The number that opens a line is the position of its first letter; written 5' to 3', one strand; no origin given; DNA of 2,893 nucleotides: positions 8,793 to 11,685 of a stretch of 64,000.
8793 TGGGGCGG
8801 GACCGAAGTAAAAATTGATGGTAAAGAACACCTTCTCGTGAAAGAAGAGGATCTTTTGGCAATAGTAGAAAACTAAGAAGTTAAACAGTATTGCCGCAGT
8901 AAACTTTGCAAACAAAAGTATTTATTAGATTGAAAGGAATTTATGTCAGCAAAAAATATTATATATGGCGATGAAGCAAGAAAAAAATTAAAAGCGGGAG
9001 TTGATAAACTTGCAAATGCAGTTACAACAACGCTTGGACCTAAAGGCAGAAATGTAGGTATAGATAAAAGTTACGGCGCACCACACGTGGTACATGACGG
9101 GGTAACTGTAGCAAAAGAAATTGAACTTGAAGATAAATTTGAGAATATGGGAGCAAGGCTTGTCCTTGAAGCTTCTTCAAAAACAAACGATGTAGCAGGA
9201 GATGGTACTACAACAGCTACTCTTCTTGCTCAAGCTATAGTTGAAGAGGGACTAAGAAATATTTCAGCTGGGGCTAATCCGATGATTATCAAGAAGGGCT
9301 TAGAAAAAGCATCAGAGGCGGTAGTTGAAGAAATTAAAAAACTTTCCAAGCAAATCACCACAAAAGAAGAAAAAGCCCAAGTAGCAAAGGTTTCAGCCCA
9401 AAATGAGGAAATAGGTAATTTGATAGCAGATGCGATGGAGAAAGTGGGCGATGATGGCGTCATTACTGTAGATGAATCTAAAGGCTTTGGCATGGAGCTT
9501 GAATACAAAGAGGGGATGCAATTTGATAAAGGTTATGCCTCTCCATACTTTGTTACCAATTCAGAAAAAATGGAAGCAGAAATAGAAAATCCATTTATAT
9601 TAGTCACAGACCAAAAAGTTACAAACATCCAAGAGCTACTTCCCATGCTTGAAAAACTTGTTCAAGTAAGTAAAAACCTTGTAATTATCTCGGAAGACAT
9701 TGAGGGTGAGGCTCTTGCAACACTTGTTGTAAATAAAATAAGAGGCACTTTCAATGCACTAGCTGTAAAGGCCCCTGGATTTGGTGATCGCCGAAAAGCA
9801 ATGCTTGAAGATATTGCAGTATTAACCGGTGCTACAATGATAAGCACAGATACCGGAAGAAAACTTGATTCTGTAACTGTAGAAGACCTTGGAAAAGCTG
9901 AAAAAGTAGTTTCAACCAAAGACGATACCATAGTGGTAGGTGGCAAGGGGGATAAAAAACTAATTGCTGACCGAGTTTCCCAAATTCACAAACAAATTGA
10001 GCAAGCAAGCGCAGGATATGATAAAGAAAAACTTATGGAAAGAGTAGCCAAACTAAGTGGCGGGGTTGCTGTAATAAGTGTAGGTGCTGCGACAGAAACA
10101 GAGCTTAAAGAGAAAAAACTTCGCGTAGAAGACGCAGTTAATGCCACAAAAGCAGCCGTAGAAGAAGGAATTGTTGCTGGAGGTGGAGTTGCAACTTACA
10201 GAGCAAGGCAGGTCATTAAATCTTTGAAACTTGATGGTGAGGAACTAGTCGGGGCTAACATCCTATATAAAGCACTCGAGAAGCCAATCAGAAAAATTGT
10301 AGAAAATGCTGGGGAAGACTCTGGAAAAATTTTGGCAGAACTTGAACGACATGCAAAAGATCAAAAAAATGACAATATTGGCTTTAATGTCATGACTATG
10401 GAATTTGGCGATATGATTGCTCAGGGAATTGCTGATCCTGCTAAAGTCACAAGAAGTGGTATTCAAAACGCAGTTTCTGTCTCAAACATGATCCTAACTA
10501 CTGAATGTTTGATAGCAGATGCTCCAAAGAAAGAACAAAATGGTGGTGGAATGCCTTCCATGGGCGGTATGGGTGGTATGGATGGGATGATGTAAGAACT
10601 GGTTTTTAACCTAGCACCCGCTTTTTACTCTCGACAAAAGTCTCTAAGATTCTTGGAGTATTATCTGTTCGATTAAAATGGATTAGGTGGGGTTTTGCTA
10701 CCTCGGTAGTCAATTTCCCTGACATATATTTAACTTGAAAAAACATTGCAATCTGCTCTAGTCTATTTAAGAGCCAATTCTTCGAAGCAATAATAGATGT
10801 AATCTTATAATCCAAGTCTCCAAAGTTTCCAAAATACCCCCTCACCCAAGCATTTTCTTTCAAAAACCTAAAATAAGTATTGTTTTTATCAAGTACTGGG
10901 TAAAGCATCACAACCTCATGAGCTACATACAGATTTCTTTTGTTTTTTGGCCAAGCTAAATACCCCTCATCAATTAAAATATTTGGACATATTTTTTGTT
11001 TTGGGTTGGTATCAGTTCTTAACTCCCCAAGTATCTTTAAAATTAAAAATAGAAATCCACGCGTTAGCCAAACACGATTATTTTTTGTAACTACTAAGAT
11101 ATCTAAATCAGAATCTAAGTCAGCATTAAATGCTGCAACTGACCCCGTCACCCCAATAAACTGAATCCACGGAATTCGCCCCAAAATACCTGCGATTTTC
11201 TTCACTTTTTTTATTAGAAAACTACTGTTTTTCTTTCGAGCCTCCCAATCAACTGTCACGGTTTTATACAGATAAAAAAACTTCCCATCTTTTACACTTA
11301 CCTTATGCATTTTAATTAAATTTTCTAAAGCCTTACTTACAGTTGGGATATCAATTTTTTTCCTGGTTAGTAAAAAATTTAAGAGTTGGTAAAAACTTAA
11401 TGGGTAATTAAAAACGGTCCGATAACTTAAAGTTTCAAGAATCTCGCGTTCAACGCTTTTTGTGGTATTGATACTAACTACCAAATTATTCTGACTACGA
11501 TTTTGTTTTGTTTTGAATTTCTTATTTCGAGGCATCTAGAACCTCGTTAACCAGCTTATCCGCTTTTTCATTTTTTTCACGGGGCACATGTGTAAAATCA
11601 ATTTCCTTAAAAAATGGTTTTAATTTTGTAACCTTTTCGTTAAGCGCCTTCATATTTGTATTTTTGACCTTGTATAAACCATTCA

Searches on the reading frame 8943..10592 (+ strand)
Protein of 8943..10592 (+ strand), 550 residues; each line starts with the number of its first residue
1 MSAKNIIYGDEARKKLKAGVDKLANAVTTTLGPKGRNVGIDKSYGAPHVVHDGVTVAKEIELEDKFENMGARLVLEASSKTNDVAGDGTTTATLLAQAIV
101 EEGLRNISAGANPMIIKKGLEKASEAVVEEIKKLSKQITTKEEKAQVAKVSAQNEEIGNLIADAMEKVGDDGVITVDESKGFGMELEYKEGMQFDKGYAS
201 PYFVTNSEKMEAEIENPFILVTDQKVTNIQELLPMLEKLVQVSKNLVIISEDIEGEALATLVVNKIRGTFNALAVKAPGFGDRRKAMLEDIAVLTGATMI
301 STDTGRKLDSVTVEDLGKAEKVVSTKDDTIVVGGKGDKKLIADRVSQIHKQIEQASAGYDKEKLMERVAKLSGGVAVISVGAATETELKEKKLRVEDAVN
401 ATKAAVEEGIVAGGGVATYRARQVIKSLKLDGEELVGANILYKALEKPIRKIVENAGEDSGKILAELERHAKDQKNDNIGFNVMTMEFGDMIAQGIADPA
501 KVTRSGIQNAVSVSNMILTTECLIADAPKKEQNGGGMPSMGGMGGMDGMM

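Call 32: find_homologous_proteins(query=window:8943-10592:+, max_evalue=1e-100)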
Query window:8943-10592:+ (550 aa): 8000 proteins with E <= 1e-100 among 8000 candidates; the best 120 are listed.
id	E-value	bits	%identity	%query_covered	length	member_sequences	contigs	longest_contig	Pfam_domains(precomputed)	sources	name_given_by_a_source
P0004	0.0e+0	1148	100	100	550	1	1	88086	PF00118.30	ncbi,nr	ncbi:chaperonin GroEL [candidate division WWE3 bacterium]|nr:chaperonin GroEL [candidate division WW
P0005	0.0e+0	1058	92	97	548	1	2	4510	PF00118.30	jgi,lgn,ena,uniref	uniref:Chaperonin GroEL n=1 Tax=candidate division WWE3 bacterium TaxID=2053526 RepID=A0A7C4TNN3_UNC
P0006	0.0e+0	1024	89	97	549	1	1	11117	PF00118.30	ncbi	-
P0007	5.8e-279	944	81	96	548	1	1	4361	PF00118.30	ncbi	-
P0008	6.5e-279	944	82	96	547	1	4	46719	PF00118.30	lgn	-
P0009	3.2e-273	925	81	97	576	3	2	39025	PF00118.30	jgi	-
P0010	4.8e-272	921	80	96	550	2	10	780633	PF00118.30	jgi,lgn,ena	jgi:chaperonin GroEL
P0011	6.6e-270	914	80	97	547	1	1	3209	PF00118.30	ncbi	-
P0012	5.1e-269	911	79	97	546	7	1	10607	PF00118.30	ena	-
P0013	5.3e-269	911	79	97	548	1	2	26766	PF00118.30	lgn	-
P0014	6.3e-269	911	79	97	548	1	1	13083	PF00118.30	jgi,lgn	jgi:chaperonin GroEL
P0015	5.7e-267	904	79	97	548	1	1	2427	PF00118.30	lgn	-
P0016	1.9e-266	903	78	97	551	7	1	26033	PF00118.30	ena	-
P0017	2.1e-266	903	79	97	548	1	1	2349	PF00118.30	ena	-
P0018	1.1e-264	897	79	98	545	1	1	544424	PF00118.30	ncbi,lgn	-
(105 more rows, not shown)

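Call 34: find_encoding_contigs(protein=P0005, flank=6000, max_places=3)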
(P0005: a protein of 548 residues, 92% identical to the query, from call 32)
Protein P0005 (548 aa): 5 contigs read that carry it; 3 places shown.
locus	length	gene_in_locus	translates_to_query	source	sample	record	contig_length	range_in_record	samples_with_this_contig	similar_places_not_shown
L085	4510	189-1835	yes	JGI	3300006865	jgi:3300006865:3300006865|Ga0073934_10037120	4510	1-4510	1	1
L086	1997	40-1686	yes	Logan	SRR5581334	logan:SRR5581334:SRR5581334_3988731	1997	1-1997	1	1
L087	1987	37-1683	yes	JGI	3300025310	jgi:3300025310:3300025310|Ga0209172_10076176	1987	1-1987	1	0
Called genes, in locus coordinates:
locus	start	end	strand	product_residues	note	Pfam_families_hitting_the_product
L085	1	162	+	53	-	?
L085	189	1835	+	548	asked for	PF00118:Cpn60_TCP1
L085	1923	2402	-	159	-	-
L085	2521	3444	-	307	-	-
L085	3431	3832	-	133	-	PF00075:RNase_H, PF13456:RVT_3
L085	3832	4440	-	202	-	-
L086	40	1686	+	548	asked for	PF00118:Cpn60_TCP1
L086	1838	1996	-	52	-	?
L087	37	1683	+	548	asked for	PF00118:Cpn60_TCP1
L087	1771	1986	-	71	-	?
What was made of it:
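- The closest GroEL relative (P0005, 92%) has contigs that stop inside or just before groES, so its slot is unseen (call 34).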

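Call 35: find_encoding_contigs(protein=P0008, flank=6000, max_places=2)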
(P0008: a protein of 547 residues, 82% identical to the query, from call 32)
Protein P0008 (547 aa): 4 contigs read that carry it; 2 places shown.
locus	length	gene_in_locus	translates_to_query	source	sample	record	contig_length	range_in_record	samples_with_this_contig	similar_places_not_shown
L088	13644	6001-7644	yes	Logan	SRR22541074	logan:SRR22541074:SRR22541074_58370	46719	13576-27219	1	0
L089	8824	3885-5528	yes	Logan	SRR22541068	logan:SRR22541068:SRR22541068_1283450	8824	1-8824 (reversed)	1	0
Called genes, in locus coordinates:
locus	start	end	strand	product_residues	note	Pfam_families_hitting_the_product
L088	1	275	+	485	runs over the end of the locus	PF00953:Glycos_transf_4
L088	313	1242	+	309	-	PF01040:UbiA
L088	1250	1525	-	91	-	-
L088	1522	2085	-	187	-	-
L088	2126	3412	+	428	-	PF04932:Wzy_C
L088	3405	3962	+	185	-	-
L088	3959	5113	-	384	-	PF08308:PEGA, PF08239:SH3_3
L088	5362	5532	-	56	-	-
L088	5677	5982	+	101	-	PF00166:Cpn10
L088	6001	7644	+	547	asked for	PF00118:Cpn60_TCP1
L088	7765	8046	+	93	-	-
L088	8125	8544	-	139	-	PF00011:HSP20, PF17886:ArsA_HSP20 (weak)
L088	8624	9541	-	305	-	-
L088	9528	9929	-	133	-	PF00075:RNase_H, PF13456:RVT_3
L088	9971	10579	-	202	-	-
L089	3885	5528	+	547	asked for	PF00118:Cpn60_TCP1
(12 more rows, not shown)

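Call 36: find_encoding_contigs(protein=P0009, flank=6000, max_places=2)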
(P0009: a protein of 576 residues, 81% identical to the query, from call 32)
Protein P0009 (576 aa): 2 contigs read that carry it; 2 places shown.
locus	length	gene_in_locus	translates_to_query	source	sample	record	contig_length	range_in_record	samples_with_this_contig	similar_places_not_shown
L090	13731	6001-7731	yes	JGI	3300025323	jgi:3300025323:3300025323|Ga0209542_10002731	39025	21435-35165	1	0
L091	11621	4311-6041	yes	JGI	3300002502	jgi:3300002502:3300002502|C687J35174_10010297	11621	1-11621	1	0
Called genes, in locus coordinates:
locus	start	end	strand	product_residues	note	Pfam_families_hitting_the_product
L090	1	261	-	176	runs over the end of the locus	-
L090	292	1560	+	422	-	PF04932:Wzy_C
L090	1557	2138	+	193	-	-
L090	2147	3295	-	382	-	PF08308:PEGA, PF08239:SH3_3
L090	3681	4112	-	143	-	-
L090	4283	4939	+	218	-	-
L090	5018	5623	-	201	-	-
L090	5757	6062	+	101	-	PF00166:Cpn10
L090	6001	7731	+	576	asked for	PF00118:Cpn60_TCP1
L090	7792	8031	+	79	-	-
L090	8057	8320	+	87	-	-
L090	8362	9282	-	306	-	-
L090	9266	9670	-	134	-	PF00075:RNase_H, PF13456:RVT_3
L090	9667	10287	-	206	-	PF02706:Wzz (weak)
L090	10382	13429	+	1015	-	PF01073:3Beta_HSD, PF01370:Epimerase, PF07993:NAD_binding_4 (weak), PF16363:GDP_Man_Dehyd, PF13196:DUF4012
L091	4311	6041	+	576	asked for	PF00118:Cpn60_TCP1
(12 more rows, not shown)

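Call 37: find_encoding_contigs(protein=P0010, flank=6000, max_places=2)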
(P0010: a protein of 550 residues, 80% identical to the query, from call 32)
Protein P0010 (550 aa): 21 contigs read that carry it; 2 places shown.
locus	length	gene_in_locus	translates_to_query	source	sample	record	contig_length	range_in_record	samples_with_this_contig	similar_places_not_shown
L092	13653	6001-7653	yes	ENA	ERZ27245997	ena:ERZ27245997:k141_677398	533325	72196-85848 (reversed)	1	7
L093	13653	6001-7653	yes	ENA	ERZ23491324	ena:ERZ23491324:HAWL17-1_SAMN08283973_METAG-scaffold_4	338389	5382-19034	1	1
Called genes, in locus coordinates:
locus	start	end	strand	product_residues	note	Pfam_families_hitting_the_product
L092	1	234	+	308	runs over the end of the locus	PF01040:UbiA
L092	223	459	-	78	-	-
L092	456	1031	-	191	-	-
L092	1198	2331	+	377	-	PF04932:Wzy_C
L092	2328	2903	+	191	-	-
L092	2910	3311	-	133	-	-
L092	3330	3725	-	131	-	-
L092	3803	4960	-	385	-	PF08308:PEGA, PF08239:SH3_3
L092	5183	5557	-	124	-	-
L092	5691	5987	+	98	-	PF00166:Cpn10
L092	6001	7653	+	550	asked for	PF00118:Cpn60_TCP1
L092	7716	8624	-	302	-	-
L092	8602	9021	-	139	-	PF00075:RNase_H, PF13456:RVT_3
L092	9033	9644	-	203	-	PF02706:Wzz (weak)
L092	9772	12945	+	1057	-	PF01073:3Beta_HSD, PF01370:Epimerase, PF02719:Polysacc_synt_2 (weak), PF04321:RmlD_sub_bind (weak), PF16363:GDP_Man_Dehyd, PF07993:NAD_binding_4 (weak), PF13196:DUF4012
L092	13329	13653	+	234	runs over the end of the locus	PF01386:Ribosomal_L25p, PF14693:Ribosomal_TL5_C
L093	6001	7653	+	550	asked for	PF00118:Cpn60_TCP1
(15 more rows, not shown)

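Call 47: search_protein_families(library=pfam, proteins=[L092:5186-5557:-, L090:3442-4245:+, L090:4283-4936:+, L090:5021-5626:-], max_evalue=1)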
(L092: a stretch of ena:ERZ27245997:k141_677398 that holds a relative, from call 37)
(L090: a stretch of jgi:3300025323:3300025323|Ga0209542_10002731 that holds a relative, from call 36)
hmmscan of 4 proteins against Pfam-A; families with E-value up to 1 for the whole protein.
L092:5186-5557:- (124 aa): 0 families

L090:3442-4245:+ (268 aa): 1 family
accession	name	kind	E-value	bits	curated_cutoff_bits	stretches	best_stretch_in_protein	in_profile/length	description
PF11345.13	DUF3147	-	9.8e-06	26.4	23.6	2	13-109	2-103/111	Protein of unknown function (DUF3147)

L090:4283-4936:+ (218 aa): 1 family
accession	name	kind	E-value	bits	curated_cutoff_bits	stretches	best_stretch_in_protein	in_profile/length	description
PF01484.22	Col_cuticle_N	-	0.88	10.2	23.5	1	23-41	6-24/50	Nematode cuticle collagen N-terminal domain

L090:5021-5626:- (202 aa): 1 family
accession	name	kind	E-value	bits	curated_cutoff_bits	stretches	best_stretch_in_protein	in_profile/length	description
PF20082.4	DUF6476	-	0.17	12.3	24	1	75-111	47-83/91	Family of unknown function (DUF6476)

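Call 70: find_encoding_contigs(protein=P0018, flank=5000, max_places=1)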
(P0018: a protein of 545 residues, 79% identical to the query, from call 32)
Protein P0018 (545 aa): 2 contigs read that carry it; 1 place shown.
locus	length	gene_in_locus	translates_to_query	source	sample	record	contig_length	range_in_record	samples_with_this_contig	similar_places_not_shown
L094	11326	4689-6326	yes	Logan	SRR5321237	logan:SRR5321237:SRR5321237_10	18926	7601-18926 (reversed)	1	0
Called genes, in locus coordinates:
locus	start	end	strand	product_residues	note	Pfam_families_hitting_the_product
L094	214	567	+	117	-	PF01541:GIY-YIG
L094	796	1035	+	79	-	PF04014:MazE_antitoxin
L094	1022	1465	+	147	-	PF01850:PIN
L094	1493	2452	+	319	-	PF13793:Pribosyltran_N, PF00156:Pribosyltran, PF14572:Pribosyl_synth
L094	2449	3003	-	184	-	PF00990:GGDEF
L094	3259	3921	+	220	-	-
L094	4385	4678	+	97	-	PF00166:Cpn10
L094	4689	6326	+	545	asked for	PF00118:Cpn60_TCP1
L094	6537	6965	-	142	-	PF00011:HSP20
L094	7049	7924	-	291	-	-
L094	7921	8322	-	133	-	PF00075:RNase_H, PF13456:RVT_3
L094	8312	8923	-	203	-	PF02706:Wzz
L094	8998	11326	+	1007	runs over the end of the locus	PF01073:3Beta_HSD, PF01370:Epimerase, PF02719:Polysacc_synt_2 (weak), PF16363:GDP_Man_Dehyd, PF07993:NAD_binding_4 (weak), PF13196:DUF4012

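Call 71: find_encoding_contigs(protein=P0013, flank=5000, max_places=1)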
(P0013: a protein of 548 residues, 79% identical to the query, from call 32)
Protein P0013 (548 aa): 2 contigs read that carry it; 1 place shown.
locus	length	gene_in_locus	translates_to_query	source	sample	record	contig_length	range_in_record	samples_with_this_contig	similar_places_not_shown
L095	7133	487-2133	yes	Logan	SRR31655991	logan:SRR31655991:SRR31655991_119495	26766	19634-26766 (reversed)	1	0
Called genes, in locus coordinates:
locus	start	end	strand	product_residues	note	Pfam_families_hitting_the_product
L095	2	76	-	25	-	?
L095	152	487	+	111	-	PF00166:Cpn10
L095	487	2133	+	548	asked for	PF00118:Cpn60_TCP1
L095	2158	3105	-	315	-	-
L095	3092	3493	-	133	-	PF00075:RNase_H, PF13456:RVT_3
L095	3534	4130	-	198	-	-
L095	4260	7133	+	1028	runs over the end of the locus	PF01073:3Beta_HSD, PF01370:Epimerase, PF02719:Polysacc_synt_2 (faint), PF16363:GDP_Man_Dehyd, PF07993:NAD_binding_4, PF13196:DUF4012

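Call 72: find_encoding_contigs(protein=P0016, flank=5000, max_places=1)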
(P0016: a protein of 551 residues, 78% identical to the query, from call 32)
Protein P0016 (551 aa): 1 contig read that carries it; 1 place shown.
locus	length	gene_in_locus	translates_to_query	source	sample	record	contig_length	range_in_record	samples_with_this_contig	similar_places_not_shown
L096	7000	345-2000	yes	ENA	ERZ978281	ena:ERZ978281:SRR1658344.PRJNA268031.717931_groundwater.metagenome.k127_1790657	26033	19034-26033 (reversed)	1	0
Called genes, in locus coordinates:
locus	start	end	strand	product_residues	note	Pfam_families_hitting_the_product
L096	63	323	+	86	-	PF00166:Cpn10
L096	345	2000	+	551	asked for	PF00118:Cpn60_TCP1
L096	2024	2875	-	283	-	-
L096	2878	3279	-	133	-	PF00075:RNase_H, PF13456:RVT_3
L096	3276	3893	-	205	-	-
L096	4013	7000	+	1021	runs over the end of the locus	PF01073:3Beta_HSD, PF01370:Epimerase, PF02719:Polysacc_synt_2, PF16363:GDP_Man_Dehyd, PF07993:NAD_binding_4 (weak), PF13196:DUF4012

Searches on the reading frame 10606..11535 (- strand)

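Call 7: search_protein_families(library=pfam, proteins=[window:10606-11535:-], max_evalue=1)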
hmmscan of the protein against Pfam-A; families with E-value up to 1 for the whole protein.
window:10606-11535:- (309 aa): 2 families
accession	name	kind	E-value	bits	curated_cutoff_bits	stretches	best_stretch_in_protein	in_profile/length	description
PF01909.29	NTP_transf_2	-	0.00035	21.3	21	1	112-186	2-71/93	Nucleotidyltransferase domain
PF18765.7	Polbeta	-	0.00039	21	26.9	1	112-158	1-47/93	Polymerase beta, Nucleotidyltransferase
